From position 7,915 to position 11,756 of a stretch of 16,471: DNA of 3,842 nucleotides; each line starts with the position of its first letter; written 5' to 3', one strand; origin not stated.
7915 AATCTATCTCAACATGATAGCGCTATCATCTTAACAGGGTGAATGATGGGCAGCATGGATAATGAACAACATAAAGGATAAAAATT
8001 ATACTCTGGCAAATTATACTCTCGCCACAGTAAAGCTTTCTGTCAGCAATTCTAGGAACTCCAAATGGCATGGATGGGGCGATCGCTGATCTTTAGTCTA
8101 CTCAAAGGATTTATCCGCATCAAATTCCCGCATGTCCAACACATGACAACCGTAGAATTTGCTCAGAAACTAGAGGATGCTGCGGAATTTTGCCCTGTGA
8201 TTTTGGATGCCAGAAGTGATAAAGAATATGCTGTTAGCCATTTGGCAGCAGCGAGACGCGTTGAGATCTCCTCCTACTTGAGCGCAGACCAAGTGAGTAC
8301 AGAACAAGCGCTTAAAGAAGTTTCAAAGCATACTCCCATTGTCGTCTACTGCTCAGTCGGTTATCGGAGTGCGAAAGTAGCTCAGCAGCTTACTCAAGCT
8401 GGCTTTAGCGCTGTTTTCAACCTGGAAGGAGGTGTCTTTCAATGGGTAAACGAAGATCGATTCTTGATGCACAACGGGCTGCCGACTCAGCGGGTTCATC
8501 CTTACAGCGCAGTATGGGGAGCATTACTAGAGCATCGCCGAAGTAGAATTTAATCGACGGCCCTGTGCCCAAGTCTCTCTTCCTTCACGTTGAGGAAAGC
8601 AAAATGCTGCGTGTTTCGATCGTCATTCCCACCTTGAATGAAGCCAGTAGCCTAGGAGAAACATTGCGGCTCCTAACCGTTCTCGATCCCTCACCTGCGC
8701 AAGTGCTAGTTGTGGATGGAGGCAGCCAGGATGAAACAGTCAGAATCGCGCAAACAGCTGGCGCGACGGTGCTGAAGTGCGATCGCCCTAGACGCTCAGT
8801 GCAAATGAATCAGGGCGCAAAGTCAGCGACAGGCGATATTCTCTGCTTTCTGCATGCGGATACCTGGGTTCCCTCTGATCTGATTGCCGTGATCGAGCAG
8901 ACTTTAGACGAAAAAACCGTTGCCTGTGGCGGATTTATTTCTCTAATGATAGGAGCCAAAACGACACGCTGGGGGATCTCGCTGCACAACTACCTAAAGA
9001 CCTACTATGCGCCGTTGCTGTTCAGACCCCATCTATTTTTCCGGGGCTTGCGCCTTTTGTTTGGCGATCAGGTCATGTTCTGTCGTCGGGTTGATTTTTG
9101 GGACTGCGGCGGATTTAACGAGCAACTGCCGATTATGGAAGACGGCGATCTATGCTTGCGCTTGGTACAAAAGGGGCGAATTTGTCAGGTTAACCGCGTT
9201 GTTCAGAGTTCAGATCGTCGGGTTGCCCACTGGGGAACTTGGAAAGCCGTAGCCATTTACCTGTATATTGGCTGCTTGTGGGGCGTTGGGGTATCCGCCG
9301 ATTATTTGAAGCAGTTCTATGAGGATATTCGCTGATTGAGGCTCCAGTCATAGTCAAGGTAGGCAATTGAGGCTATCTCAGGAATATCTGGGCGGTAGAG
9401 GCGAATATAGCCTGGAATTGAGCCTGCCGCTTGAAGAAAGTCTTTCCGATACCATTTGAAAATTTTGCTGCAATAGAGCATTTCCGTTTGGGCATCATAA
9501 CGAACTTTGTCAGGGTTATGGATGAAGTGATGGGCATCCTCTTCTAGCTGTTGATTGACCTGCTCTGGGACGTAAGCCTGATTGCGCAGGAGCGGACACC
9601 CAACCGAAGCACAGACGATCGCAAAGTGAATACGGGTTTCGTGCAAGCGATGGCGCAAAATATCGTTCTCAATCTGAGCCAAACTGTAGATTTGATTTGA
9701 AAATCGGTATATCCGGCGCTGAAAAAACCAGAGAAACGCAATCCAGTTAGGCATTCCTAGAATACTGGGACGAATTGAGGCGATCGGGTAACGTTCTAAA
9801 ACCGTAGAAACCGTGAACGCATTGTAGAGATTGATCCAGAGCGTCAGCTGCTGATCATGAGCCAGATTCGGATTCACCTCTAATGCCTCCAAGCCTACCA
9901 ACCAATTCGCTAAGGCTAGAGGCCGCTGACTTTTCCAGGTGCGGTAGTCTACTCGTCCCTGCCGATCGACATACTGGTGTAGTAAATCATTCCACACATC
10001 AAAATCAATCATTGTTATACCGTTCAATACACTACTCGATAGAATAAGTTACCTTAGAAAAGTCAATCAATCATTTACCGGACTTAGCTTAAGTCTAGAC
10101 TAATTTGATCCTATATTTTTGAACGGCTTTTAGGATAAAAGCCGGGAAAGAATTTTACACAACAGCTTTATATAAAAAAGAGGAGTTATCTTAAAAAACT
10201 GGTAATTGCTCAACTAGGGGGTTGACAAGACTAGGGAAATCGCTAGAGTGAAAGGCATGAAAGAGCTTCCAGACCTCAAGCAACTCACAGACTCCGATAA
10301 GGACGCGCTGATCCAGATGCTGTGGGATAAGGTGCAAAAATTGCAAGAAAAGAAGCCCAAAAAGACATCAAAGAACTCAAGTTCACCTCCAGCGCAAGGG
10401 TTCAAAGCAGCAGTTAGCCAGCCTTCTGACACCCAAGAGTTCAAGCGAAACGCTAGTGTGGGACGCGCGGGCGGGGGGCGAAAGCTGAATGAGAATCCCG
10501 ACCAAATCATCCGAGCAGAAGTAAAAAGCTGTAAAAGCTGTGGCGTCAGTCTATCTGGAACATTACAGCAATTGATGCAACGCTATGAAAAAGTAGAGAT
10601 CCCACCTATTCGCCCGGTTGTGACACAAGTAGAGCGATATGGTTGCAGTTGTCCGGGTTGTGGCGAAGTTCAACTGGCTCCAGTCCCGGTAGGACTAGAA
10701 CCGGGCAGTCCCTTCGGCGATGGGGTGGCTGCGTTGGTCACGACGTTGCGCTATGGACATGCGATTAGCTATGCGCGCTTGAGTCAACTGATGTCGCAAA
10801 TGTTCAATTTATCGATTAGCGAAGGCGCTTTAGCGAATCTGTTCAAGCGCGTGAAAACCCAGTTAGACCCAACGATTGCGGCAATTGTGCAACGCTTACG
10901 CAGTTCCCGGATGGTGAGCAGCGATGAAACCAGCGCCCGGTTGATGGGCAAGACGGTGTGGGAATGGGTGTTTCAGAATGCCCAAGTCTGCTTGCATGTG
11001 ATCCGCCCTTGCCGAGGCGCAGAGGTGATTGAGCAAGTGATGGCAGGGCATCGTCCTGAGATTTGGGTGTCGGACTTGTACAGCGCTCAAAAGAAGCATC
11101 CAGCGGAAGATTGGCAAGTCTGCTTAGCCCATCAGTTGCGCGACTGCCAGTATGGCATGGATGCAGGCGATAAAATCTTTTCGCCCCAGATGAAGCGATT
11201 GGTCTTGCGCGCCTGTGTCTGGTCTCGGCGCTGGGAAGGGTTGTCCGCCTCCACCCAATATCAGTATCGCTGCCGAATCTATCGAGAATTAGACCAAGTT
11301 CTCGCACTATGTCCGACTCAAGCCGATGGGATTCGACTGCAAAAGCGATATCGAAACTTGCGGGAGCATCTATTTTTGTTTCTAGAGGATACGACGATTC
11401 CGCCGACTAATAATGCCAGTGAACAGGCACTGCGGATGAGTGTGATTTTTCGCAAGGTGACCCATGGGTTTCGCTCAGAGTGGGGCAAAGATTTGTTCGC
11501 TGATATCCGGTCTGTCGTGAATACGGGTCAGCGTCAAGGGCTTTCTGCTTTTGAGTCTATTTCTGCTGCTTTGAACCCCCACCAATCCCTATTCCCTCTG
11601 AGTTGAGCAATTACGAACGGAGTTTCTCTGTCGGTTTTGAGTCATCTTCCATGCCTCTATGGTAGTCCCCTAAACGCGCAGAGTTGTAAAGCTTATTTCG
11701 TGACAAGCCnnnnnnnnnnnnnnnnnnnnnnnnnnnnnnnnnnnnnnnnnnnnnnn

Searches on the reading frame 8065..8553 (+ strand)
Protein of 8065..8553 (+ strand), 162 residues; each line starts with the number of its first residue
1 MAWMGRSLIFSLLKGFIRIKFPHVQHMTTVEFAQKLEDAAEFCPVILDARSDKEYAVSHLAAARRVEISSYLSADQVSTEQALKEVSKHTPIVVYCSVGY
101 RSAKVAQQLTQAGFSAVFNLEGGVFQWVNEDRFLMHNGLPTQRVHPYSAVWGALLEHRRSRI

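Call 5: search_protein_families(library=pfam, proteins=[window:8065-8553:+])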
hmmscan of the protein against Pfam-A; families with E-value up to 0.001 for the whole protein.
window:8065-8553:+ (162 aa): 1 family
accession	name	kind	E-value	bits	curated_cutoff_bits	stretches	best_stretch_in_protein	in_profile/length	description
PF00581.25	Rhodanese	-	1.7e-17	64.2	22.2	1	33-129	6-101/102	Rhodanese-like domain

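Call 21: find_homologous_proteins(query=window:8065-8553:+, max_evalue=1e-20)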
Query window:8065-8553:+ (162 aa): 732 proteins with E <= 1e-20 among 1008 candidates; the best 120 are listed.
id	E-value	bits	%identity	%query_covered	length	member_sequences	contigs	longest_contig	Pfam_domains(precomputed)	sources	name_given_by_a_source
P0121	2.0e-102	358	100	100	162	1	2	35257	PF00581.26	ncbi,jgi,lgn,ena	ncbi:MAG TPA: rhodanese-like domain-containing protein [Coleofasciculaceae cyanobacterium]|jgi:rhoda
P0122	8.5e-81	287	83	100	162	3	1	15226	PF00581.26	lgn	-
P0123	2.1e-63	231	68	100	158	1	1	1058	PF00581.26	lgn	-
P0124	3.3e-63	230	69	98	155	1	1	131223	PF00581.26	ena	-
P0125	1.1e-60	222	69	96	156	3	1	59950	PF00581.26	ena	-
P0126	6.0e-57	210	64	98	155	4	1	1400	PF00581.26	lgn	-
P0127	2.3e-56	208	66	96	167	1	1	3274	PF00581.26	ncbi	ncbi:MAG TPA: rhodanese-like domain-containing protein [Coleofasciculaceae cyanobacterium]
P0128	1.5e-55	205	61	98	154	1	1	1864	PF00581.26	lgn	-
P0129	2.2e-52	195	62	96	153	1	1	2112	PF00581.26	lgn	-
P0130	2.3e-51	192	60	96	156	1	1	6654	PF00581.26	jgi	jgi:rhodanese-related sulfurtransferase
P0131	8.7e-51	190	60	98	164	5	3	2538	PF00581.26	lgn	-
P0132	4.9e-50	187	61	96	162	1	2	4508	PF00581.26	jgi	jgi:rhodanese-related sulfurtransferase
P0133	6.5e-50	187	62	96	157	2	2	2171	PF00581.26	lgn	-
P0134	9.5e-50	187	58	98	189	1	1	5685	PF00581.26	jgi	jgi:rhodanese-related sulfurtransferase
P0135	1.6e-49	186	57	98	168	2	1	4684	PF00581.26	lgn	-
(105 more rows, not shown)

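Call 22: find_encoding_contigs(protein=P0121, flank=10000, max_places=4)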
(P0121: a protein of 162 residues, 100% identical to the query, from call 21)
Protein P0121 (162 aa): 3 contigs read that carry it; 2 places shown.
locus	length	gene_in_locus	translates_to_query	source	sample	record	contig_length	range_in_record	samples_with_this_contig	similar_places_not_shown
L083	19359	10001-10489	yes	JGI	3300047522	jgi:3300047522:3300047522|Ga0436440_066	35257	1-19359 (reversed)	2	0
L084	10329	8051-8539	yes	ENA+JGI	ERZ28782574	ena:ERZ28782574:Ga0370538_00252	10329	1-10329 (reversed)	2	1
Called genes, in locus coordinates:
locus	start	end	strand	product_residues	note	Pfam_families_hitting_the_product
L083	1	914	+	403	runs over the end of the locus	PF22590:Cas3-like_C_2 (weak)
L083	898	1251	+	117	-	PF04255:DUF433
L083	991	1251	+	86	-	PF04255:DUF433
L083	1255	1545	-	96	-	-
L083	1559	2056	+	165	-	PF13358:DDE_3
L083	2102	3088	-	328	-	PF01156:IU_nuc_hydro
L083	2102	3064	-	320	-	PF01156:IU_nuc_hydro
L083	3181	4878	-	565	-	PF00149:Metallophos (weak), PF02872:5_nucleotid_C, PF00036:EF-hand_1 (faint), PF13202:EF-hand_5 (faint), PF13405:EF-hand_6 (faint), PF13499:EF-hand_7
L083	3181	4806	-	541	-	PF00149:Metallophos (weak), PF02872:5_nucleotid_C, PF13202:EF-hand_5 (faint), PF13405:EF-hand_6 (faint), PF00036:EF-hand_1 (faint), PF13499:EF-hand_7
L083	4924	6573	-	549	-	PF03253:UT, PF13405:EF-hand_6 (faint), PF13833:EF-hand_8 (faint), PF00036:EF-hand_1 (faint), PF13202:EF-hand_5 (faint), PF13499:EF-hand_7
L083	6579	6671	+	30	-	-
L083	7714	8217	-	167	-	PF01243:PNPOx_N, PF16242:Pyrid_ox_like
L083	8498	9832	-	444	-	PF01262:AlaDh_PNT_C (faint), PF03486:HI0933_like (faint), PF07992:Pyr_redox_2, PF12831:FAD_oxidored, PF13738:Pyr_redox_3, PF00070:Pyr_redox, PF02852:Pyr_redox_dim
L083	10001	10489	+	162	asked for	PF00581:Rhodanese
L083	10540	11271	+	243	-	PF00535:Glycos_transf_2, PF10111:Glyco_tranf_2_2 (faint), PF13641:Glyco_tranf_2_3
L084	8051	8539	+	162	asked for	PF00581:Rhodanese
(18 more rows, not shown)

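Call 23: find_encoding_contigs(protein=P0125, flank=4000, max_places=3)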
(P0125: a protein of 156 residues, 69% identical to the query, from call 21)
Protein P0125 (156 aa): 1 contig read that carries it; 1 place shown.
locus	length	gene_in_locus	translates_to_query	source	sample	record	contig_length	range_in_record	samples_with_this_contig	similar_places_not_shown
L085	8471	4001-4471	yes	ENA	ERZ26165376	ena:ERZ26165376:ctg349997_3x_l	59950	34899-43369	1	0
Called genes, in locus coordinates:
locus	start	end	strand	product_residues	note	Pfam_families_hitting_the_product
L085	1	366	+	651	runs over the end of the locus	PF22422:MGH1-like_GH, PF03200:Glyco_hydro_63, PF22422:MGH1-like_GH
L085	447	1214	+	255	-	PF00106:adh_short, PF08659:KR, PF23441:SDR (faint), PF13561:adh_short_C2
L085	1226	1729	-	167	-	PF01243:PNPOx_N, PF16242:Pyrid_ox_like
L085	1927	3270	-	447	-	PF07992:Pyr_redox_2, PF12831:FAD_oxidored (weak), PF13738:Pyr_redox_3, PF00070:Pyr_redox, PF02852:Pyr_redox_dim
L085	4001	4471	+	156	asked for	PF00581:Rhodanese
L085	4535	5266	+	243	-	PF00535:Glycos_transf_2, PF10111:Glyco_tranf_2_2 (faint), PF13641:Glyco_tranf_2_3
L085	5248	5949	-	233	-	PF04784:DUF547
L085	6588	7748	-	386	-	PF01544:CorA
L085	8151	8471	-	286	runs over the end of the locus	PF04055:Radical_SAM, PF13353:Fer4_12 (weak)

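Call 24: find_encoding_contigs(protein=P0124, flank=4000, max_places=3)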
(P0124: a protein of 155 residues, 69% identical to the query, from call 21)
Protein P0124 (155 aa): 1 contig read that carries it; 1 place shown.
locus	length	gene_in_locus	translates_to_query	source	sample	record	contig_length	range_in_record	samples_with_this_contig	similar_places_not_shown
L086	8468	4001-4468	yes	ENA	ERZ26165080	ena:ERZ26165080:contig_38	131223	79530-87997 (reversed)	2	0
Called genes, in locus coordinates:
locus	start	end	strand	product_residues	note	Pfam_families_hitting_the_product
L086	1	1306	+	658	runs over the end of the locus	PF13732:DrrA1-3_C (faint), PF00005:ABC_tran, PF13604:AAA_30 (faint), PF13304:AAA_21 (weak), PF00005:ABC_tran, PF13304:AAA_21 (weak)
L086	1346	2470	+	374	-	PF12698:ABC2_membrane_3, PF01061:ABC2_membrane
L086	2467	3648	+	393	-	PF12679:ABC2_membrane_2, PF12698:ABC2_membrane_3, PF01061:ABC2_membrane, PF12730:ABC2_membrane_4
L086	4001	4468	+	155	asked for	PF00581:Rhodanese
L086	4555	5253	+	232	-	PF00535:Glycos_transf_2, PF10111:Glyco_tranf_2_2 (faint), PF13641:Glyco_tranf_2_3 (weak)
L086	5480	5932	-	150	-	PF04784:DUF547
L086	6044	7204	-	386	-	PF08852:DUF1822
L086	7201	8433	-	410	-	PF12802:MarR_2 (weak)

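Call 40: find_encoding_contigs(protein=P0127, flank=3000, max_places=2)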
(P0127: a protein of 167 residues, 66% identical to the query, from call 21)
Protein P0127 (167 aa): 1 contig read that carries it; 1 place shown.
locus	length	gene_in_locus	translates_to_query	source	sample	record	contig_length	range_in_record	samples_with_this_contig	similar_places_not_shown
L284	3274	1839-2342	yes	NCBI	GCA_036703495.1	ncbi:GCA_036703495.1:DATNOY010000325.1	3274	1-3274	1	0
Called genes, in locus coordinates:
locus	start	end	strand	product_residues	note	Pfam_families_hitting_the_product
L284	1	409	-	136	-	?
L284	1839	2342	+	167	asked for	PF00581:Rhodanese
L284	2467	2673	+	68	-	-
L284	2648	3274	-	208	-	PF07690:MFS_1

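Call 41: find_encoding_contigs(protein=P0123, flank=3000, max_places=2)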
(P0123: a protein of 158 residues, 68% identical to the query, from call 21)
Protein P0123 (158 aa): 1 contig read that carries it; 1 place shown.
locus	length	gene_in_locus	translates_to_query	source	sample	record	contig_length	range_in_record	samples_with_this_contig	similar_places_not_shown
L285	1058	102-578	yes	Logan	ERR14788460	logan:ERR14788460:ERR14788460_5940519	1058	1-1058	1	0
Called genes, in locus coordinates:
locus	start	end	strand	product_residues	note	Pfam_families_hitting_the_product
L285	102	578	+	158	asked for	PF00581:Rhodanese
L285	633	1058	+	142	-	?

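Call 53: search_protein_families(library=ncbifam, proteins=[window:8065-8553:+], max_evalue=0.00001)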
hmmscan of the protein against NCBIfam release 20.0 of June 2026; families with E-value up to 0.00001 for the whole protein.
window:8065-8553:+ (162 aa): 10 families
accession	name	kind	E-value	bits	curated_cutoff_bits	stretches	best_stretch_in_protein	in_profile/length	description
NF045521.1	rhoda_near_glyco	subfamily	4.7e-34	117.3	145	1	43-157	31-139/144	rhodanese homology domain-containing protein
NF001133.1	PRK00142.1-1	equivalog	5e-13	49.2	170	1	26-130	107-206/229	oxygen-dependent tRNA uridine(34) hydroxylase TrhO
NF041203.1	rhodanese_LYCAU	equivalog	6.8e-13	48.4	115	1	21-130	17-119/126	rhodanese-related (seleno)protein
NF005902.0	PRK07878.1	equivalog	8.2e-12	44.7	647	1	27-130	289-384/392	adenylyltransferase/sulfurtransferase MoeZ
NF006444.0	PRK08762.1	equivalog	9.6e-12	44.2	449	1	30-135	17-115/387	molybdopterin-synthase adenylyltransferase MoeB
NF005646.0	PRK07411.1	equivalog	5.9e-10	38.8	633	1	23-130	280-382/390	molybdopterin-synthase adenylyltransferase MoeB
NF001195.0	PRK00162.1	equivalog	6e-09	36.2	102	1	31-129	10-98/108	thiosulfate sulfurtransferase GlpE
NF003703.0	PRK05320.1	equivalog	1.4e-07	31.4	331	1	22-130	110-216/280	sulfurtransferase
NF008750.0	PRK11784.1-2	equivalog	3.6e-06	26.3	241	0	81-123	79-121/346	tRNA 2-selenouridine(34) synthase MnmH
NF033833.0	rhodan_ChrE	equivalog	4.6e-06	26.6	120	1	28-131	6-101/108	rhodanese family chromate resistance protein ChrE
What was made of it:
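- Checked: 8065-8553(+) is a rhodanese-domain protein (calls 5, 53).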

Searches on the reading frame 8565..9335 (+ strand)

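Call 5: search_protein_families(library=pfam, proteins=[window:8565-9335:+])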
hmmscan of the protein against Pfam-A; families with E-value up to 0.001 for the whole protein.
window:8565-9335:+ (256 aa): 3 families
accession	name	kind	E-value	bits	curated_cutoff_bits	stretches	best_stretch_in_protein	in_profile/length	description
PF00535.33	Glycos_transf_2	-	1.1e-20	74.7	23.3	1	18-147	1-132/168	Glycosyl transferase family 2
PF13641.12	Glyco_tranf_2_3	-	2.3e-10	41.3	27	1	17-205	3-199/230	Glycosyltransferase like family 2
PF10111.15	Glyco_tranf_2_2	-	2.9e-07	30.7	27.3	1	18-111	1-103/276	Glycosyltransferase like family 2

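Call 53: search_protein_families(library=ncbifam, proteins=[window:8604-9335:+], max_evalue=0.00001)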
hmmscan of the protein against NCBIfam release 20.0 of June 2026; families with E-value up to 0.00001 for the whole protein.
window:8604-9335:+ (243 aa): 7 families
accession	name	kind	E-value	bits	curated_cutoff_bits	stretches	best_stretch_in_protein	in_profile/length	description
TIGR04283.1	glyco_like_mftF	equivalog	4e-61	206.4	182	1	4-239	1-221/221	TIGR04283 family arsenosugar biosynthesis glycosyltransferase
TIGR03965.1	mycofact_glyco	equivalog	4.3e-16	58.8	280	1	3-106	75-184/467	mycofactocin biosynthesis glycosyltransferase MftF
NF041875.1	EPS_EpsD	equivalog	1.5e-12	47.6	370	1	4-193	1-195/325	exopolysaccharide biosynthesis glycosyltransferase EpsD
NF010496.0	PRK13915.1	equivalog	6.2e-12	45.2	262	1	3-89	32-129/307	glucosyl-3-phosphoglycerate synthase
TIGR04182.1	glyco_TIGR04182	equivalog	6.9e-10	38.8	325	1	4-98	2-95/293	S-layer glycoprotein N-glycosyltransferase AglJ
TIGR03937.1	PgaC_IcaA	equivalog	6.2e-07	28.7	422.3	1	3-101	46-150/407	poly-beta-1,6-N-acetyl-D-glucosamine synthase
NF058614.1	PPMAGASynPpgS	equivalog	8.9e-06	25.3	370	0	4-77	2-67/226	polyprenyl-phospho-N-acetylgalactosaminyl synthase PpgS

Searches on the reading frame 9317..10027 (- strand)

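Call 5: search_protein_families(library=pfam, proteins=[window:9317-10027:-])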
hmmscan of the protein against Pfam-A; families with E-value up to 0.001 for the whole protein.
window:9317-10027:- (236 aa): 1 family
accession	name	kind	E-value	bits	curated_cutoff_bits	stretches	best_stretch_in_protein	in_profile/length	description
PF04784.19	DUF547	-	6e-26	91.3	27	1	54-169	3-125/125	Protein of unknown function, DUF547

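Call 53: search_protein_families(library=ncbifam, proteins=[window:9317-10012:-], max_evalue=0.00001)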
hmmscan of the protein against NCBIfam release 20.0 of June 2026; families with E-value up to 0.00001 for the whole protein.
window:9317-10012:- (231 aa): 0 families

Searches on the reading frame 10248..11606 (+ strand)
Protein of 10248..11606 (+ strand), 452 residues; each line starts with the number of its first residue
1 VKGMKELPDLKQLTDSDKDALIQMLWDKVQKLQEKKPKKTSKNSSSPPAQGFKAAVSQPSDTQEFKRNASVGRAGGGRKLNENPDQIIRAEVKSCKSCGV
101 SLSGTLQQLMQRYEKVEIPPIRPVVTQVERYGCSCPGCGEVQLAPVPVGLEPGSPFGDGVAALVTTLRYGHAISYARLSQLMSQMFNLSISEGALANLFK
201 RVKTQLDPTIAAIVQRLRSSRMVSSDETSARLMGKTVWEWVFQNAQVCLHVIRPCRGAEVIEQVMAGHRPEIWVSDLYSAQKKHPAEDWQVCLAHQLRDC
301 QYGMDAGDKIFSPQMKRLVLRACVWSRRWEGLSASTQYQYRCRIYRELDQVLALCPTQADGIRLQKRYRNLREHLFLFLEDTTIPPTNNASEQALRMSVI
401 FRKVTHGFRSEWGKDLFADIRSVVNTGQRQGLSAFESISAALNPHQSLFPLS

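Call 5: search_protein_families(library=pfam, proteins=[window:10248-11606:+])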
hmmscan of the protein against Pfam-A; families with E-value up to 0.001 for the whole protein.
window:10248-11606:+ (452 aa): 2 families
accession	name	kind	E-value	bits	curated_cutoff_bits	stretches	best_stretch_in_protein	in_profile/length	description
PF03050.20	DDE_Tnp_IS66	-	6.2e-36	124.7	23.1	1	154-413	2-281/284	Transposase IS66 family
PF13005.12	zf-IS66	-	4.1e-05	24.3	27.3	1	93-139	2-46/46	zinc-finger binding domain of transposase IS66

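Call 45: find_encoding_contigs(protein=window:10257-11606:+, flank=10000, max_places=10)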
Protein window:10257-11606:+ (449 aa): 7 contigs read that carry it; 5 places shown.
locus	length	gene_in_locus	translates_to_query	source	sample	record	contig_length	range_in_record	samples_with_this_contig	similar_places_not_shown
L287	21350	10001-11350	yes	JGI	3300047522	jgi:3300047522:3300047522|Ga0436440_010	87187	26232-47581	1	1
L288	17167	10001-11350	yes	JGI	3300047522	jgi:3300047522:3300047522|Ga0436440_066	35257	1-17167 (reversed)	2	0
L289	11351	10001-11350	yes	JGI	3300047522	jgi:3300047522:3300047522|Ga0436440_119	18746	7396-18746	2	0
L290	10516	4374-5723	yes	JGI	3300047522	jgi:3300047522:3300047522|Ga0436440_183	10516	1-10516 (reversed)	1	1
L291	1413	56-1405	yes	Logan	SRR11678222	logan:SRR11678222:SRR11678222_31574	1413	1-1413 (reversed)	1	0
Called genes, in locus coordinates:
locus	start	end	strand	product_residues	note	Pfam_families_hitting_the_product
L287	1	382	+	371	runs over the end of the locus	PF05145:AbrB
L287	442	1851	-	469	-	PF00027:cNMP_binding, PF02518:HATPase_c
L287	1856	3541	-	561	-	PF00072:Response_reg, PF00070:Pyr_redox (faint), PF00890:FAD_binding_2 (faint), PF01266:DAO (weak), PF03486:HI0933_like (faint), PF07992:Pyr_redox_2, PF12831:FAD_oxidored (weak), PF13738:Pyr_redox_3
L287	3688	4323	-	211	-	-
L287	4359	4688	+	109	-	-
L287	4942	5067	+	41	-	-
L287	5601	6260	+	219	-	PF01618:MotA_ExbB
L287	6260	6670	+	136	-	PF02472:ExbD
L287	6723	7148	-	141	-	PF03479:PCC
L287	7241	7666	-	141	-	PF13279:4HBT_2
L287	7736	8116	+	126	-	PF01638:HxlR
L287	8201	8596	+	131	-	PF10184:DUF2358, PF12680:SnoaL_2 (weak)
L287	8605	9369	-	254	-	-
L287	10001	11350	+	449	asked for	PF03050:DDE_Tnp_IS66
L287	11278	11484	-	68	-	-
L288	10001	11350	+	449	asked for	PF03050:DDE_Tnp_IS66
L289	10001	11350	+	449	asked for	PF03050:DDE_Tnp_IS66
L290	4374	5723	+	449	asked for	PF03050:DDE_Tnp_IS66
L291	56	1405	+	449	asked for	PF03050:DDE_Tnp_IS66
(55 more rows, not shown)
